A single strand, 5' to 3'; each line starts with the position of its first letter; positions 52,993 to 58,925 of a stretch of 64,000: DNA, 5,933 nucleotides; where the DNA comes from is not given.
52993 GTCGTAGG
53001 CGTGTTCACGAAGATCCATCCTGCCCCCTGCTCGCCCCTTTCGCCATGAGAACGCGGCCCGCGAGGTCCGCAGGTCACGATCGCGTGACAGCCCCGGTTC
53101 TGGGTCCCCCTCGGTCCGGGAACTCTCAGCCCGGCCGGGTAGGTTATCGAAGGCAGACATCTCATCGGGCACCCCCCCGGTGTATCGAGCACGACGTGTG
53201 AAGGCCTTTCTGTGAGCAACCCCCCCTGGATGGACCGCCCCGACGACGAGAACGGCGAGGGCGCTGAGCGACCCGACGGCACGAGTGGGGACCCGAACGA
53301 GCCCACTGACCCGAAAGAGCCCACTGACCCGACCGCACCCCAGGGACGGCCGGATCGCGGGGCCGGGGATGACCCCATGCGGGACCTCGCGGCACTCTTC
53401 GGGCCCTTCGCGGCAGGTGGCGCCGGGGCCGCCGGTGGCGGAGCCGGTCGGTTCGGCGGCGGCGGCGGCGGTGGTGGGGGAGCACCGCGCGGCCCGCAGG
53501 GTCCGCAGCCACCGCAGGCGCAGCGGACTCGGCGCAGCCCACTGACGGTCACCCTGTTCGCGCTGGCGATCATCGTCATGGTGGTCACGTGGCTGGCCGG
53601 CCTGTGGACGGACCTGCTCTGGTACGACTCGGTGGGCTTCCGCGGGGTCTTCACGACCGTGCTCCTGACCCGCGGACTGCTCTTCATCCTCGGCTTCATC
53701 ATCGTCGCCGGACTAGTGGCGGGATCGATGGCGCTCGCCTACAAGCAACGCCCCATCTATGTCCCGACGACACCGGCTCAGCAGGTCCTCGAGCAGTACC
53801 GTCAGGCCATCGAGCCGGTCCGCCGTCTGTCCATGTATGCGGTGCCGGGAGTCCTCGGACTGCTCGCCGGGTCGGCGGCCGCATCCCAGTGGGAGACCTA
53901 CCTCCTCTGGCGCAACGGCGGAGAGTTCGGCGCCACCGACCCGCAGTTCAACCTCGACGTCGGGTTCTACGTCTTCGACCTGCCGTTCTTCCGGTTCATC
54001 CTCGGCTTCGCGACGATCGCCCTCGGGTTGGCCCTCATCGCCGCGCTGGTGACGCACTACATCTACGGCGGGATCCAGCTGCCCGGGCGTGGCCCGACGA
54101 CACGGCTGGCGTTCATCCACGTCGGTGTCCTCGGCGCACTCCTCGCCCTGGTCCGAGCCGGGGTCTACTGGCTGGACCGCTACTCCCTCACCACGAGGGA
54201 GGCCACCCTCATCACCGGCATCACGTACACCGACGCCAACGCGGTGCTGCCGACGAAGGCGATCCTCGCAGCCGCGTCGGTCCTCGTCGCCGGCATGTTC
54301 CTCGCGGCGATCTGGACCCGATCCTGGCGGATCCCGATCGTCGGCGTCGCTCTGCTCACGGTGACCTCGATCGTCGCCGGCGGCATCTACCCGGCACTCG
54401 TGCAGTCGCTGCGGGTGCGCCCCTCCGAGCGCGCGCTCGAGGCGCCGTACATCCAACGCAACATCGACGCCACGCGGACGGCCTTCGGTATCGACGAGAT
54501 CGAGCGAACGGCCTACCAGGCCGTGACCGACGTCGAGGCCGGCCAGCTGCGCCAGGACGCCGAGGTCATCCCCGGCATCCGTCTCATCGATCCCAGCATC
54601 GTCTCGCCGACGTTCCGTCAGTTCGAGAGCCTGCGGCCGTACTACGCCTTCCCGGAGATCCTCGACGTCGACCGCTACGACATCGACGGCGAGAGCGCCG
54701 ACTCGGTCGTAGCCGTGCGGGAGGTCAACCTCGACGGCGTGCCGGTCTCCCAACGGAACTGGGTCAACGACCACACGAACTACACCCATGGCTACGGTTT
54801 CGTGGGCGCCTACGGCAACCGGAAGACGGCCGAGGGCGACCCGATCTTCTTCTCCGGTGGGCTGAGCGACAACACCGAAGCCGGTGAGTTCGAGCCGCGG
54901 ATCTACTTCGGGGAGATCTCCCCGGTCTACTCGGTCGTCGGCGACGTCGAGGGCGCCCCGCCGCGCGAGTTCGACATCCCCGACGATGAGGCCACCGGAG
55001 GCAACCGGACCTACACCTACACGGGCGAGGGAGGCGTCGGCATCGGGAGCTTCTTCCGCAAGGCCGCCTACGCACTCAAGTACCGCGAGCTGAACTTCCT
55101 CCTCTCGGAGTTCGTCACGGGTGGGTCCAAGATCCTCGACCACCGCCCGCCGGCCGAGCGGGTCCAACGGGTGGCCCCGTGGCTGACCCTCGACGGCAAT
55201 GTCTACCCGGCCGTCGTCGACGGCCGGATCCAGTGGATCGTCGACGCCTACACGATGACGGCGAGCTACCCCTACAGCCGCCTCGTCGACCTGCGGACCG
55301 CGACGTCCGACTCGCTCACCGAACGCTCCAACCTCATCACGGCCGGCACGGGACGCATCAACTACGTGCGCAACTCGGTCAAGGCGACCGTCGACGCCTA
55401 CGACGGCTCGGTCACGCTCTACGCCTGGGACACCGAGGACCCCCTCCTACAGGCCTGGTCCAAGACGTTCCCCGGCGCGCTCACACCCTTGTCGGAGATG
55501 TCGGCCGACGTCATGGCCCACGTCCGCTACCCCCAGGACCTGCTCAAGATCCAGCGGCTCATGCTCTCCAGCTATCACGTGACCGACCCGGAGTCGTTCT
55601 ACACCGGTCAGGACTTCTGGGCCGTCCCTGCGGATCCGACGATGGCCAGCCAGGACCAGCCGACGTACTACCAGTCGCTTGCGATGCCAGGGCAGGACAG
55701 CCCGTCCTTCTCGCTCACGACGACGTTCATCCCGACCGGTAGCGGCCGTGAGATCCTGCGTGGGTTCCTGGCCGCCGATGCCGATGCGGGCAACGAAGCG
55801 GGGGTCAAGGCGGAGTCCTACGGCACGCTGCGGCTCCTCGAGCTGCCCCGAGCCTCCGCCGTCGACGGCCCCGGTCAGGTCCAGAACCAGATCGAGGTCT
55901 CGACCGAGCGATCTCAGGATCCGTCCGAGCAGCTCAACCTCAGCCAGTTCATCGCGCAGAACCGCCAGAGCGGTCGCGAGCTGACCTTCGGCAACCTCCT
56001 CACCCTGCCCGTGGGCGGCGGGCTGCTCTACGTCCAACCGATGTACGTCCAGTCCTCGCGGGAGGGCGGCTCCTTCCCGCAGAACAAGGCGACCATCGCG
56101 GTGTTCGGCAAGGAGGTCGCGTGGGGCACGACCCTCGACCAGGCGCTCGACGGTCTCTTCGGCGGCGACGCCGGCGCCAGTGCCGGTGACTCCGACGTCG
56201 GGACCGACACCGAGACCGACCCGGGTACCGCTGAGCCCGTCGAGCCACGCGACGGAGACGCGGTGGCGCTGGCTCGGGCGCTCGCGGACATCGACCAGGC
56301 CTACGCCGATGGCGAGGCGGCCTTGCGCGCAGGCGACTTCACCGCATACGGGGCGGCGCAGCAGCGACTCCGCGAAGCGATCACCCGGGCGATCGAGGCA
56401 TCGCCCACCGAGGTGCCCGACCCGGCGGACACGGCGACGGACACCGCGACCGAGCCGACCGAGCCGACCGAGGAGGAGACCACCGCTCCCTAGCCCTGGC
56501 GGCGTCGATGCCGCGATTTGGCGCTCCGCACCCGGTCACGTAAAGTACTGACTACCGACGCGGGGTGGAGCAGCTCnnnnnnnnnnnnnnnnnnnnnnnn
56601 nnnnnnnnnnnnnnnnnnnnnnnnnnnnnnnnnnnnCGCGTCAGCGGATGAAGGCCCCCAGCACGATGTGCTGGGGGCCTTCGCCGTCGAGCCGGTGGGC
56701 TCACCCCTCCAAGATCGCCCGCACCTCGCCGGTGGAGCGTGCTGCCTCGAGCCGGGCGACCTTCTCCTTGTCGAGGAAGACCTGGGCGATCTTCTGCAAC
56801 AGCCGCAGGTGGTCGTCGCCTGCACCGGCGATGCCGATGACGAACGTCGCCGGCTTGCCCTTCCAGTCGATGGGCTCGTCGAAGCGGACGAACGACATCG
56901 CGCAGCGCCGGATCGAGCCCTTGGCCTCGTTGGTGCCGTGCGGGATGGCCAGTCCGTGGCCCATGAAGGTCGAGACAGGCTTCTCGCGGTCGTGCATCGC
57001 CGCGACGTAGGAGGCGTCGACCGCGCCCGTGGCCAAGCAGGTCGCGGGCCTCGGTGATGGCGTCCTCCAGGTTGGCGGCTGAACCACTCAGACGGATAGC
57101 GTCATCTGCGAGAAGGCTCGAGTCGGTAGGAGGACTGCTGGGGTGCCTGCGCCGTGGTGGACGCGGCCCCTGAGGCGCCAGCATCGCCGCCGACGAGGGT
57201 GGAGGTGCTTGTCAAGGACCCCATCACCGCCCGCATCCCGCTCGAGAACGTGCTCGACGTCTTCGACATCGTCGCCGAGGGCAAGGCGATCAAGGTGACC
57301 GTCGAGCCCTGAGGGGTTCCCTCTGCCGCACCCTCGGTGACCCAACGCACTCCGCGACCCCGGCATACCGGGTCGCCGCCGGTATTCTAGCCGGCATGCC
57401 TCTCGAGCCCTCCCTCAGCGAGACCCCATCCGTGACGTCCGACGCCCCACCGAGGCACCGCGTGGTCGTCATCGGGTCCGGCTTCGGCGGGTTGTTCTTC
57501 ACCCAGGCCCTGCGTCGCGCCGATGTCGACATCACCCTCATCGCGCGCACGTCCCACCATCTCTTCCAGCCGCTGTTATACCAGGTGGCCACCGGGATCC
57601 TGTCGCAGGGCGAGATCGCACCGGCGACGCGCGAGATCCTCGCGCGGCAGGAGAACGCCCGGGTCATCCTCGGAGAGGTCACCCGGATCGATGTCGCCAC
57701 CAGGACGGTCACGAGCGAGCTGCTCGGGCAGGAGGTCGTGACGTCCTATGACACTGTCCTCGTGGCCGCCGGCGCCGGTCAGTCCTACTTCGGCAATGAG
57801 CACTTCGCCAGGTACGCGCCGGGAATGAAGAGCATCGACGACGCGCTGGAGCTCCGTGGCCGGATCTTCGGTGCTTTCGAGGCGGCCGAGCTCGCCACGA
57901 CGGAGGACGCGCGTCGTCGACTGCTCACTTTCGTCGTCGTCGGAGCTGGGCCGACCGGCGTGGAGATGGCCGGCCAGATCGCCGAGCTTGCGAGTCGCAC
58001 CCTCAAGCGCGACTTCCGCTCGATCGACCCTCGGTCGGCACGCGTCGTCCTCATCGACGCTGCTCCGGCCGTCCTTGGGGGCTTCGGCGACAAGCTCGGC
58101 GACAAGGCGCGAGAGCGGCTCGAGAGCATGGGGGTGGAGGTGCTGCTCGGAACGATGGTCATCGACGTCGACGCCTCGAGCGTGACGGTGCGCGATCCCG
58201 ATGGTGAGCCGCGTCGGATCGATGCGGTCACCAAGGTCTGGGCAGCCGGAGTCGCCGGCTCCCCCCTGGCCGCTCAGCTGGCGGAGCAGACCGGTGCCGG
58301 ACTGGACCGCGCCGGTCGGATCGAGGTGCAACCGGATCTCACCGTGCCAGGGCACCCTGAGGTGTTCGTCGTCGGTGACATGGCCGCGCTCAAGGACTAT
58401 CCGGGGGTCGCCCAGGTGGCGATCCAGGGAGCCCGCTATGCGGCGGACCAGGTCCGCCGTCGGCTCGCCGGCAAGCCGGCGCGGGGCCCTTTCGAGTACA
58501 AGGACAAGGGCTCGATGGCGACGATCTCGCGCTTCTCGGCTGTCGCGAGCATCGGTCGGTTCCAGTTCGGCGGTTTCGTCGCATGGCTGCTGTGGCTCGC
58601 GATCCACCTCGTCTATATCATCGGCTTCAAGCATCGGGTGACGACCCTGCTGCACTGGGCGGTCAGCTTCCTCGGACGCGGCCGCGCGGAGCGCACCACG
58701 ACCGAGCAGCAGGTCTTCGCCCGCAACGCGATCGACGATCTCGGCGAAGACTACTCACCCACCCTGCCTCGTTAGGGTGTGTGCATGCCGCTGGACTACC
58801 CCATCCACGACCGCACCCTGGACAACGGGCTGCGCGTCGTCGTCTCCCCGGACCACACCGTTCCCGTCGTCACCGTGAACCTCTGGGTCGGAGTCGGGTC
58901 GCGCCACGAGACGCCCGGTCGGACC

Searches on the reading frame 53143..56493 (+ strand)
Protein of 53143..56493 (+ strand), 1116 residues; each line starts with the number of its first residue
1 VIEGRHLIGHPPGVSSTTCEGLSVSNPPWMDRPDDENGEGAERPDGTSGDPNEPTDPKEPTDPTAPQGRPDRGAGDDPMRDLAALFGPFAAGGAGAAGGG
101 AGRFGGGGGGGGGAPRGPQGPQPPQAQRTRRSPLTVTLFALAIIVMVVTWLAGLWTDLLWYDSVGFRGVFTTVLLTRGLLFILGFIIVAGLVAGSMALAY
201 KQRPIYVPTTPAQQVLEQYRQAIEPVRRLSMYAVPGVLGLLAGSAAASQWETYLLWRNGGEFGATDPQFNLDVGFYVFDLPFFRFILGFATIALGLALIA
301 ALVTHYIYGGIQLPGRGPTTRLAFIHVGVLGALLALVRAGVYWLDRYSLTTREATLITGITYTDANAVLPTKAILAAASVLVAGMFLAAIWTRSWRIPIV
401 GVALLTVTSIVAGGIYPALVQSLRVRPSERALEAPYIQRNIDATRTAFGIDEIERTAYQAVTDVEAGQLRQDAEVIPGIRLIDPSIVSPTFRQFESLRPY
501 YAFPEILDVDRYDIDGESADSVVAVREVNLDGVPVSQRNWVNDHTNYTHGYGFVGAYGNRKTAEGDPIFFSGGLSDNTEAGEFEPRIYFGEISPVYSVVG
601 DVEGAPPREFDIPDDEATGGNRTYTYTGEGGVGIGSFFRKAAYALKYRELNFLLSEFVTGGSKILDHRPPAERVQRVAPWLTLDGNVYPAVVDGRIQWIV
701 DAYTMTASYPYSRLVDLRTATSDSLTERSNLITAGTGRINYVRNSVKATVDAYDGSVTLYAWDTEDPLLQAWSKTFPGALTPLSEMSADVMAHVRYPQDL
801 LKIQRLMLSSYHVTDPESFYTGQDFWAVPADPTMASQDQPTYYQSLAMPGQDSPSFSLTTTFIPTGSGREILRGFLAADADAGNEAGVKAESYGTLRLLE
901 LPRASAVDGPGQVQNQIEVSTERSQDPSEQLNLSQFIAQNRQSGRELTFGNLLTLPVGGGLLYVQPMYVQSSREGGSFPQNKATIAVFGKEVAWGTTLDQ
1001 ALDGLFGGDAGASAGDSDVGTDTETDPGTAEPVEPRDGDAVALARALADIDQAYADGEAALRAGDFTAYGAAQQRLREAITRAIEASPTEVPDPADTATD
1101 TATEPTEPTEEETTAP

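Call 35: search_protein_families(library=pfam, proteins=[window:53143-56493:+], max_evalue=0.00001)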
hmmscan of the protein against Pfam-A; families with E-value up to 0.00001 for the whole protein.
window:53143-56493:+ (1116 aa): 1 family
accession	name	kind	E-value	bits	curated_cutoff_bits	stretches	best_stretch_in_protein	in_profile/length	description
PF03699.18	UPF0182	-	2.7e-266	886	27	1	135-926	2-766/770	Uncharacterised protein family (UPF0182)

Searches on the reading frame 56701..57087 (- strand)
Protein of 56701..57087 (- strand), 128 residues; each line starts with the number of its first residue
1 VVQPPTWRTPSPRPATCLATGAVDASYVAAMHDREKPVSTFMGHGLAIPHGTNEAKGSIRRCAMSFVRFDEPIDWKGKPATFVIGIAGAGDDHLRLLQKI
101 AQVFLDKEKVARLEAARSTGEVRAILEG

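Call 71: search_protein_families(library=pfam, proteins=[window:56701-57087:-], max_evalue=0.00001)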
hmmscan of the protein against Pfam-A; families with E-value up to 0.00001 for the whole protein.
window:56701-57087:- (128 aa): 1 family
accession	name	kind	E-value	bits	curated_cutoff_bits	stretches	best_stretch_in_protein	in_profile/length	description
PF00359.27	PTS_EIIA_2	-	2.4e-25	89.7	27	1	19-127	30-142/144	Phosphoenolpyruvate-dependent sugar phosphotransferase system, EIIA 2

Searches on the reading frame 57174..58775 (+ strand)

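Call 35: search_protein_families(library=pfam, proteins=[window:57174-58775:+], max_evalue=0.00001)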
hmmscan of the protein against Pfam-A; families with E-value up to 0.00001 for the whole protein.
window:57174-58775:+ (533 aa): 2 families
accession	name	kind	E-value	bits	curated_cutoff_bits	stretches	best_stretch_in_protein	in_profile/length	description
PF07992.20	Pyr_redox_2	-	1.4e-45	156.4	26.1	1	96-419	2-290/291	Pyridine nucleotide-disulphide oxidoreductase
PF00070.33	Pyr_redox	-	5.9e-14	52.8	22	1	253-337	2-71/82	Pyridine nucleotide-disulphide oxidoreductase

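Call 42: search_protein_families(library=ncbifam, proteins=[window:57174-58775:+], max_evalue=1e-10)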
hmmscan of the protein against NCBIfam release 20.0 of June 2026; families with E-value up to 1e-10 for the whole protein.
window:57174-58775:+ (533 aa): 2 families
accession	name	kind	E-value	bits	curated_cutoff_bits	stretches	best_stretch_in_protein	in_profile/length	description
TIGR03169.1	Nterm_to_SelD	hypoth_equivalog_domain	3.1e-26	92.6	310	1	116-473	24-353/365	pyridine nucleotide-disulfide oxidoreductase family protein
TIGR04369.1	fusion_not_SelD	hypoth_equivalog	6.4e-11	41.1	700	0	371-466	218-318/701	oxidoreductase/SelD-related fusion protein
